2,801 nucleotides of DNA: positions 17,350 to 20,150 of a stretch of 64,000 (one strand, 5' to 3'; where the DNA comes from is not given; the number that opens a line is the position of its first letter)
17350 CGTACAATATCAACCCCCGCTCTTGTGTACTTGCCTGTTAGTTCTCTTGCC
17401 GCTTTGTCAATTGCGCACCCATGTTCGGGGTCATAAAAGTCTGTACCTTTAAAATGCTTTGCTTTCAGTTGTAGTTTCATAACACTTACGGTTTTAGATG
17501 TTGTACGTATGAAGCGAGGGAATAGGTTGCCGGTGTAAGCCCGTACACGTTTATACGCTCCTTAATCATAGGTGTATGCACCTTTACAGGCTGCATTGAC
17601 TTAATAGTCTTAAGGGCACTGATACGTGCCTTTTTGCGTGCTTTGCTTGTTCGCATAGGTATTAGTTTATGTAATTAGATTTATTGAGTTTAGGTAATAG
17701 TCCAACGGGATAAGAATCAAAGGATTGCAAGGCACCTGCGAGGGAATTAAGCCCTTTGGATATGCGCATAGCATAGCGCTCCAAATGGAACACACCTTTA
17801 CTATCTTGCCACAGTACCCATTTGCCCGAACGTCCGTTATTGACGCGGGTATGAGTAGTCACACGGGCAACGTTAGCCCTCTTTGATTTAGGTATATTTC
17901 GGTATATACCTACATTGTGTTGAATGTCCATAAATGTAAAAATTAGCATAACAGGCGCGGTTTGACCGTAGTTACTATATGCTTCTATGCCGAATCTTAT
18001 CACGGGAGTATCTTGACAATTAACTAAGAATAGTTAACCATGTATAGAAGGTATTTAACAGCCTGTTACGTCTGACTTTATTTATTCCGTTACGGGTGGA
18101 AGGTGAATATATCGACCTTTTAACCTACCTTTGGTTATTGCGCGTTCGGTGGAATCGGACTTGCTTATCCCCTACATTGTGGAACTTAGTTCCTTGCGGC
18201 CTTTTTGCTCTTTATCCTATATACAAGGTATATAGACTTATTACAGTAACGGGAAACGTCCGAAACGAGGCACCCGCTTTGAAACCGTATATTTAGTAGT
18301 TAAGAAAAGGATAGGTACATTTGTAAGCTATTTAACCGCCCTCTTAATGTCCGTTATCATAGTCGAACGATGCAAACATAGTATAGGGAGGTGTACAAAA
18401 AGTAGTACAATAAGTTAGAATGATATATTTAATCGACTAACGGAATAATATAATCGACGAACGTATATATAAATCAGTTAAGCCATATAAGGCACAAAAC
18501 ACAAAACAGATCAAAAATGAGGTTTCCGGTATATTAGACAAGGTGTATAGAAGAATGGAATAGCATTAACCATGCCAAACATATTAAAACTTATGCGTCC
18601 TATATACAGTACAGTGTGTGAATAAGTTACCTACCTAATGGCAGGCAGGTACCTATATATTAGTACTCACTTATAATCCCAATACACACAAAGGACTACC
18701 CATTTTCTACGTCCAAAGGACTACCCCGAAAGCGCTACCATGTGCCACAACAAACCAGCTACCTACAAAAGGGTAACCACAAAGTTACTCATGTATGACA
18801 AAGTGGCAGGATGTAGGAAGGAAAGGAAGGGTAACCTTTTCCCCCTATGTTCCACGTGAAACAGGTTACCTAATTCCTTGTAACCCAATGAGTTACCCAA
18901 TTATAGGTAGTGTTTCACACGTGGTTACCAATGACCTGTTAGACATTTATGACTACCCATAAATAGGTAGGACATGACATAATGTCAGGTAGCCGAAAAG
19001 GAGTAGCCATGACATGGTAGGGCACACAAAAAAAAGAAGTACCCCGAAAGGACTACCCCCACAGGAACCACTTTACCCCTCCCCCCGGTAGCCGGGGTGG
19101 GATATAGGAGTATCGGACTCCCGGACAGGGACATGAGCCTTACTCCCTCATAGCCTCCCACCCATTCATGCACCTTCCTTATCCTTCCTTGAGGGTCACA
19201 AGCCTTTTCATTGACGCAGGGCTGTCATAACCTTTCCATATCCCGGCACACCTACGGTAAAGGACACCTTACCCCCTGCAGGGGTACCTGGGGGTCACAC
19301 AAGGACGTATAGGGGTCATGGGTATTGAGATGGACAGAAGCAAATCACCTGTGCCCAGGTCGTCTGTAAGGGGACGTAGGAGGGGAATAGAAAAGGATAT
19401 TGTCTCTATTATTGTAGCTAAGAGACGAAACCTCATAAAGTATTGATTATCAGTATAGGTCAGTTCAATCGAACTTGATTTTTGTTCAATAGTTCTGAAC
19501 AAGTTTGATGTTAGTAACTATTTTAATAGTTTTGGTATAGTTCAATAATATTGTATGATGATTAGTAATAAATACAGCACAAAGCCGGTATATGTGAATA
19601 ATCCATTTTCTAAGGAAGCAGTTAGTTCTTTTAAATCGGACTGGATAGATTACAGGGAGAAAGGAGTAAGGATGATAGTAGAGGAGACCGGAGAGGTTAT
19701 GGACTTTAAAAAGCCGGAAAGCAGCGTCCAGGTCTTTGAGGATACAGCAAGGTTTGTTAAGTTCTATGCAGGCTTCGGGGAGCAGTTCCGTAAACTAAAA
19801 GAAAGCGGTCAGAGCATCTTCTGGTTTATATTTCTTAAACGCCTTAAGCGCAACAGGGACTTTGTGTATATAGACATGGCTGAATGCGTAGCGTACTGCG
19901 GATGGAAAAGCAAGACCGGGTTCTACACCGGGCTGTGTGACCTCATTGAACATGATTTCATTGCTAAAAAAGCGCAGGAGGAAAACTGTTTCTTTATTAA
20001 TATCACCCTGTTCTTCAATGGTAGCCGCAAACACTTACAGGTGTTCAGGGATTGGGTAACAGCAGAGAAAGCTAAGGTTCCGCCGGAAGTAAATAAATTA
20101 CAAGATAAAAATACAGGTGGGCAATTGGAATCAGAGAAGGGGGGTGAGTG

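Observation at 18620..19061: Dense iteron array with TACC core, GGTNACC palindromes and longer exact repeats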

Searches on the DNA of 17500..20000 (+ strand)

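Call 6: search_dna_similar(query=window:18000-19560:+, collection=phages, mode=distant, max_rows=30)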
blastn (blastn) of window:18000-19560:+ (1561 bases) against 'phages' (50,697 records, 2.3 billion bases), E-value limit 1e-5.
No match.

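Call 7: search_rna_families(source=window, start=17500, end=20000, threshold=evalue, max_evalue=1)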
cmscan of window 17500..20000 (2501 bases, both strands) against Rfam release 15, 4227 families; matches with E-value up to 1: 0.
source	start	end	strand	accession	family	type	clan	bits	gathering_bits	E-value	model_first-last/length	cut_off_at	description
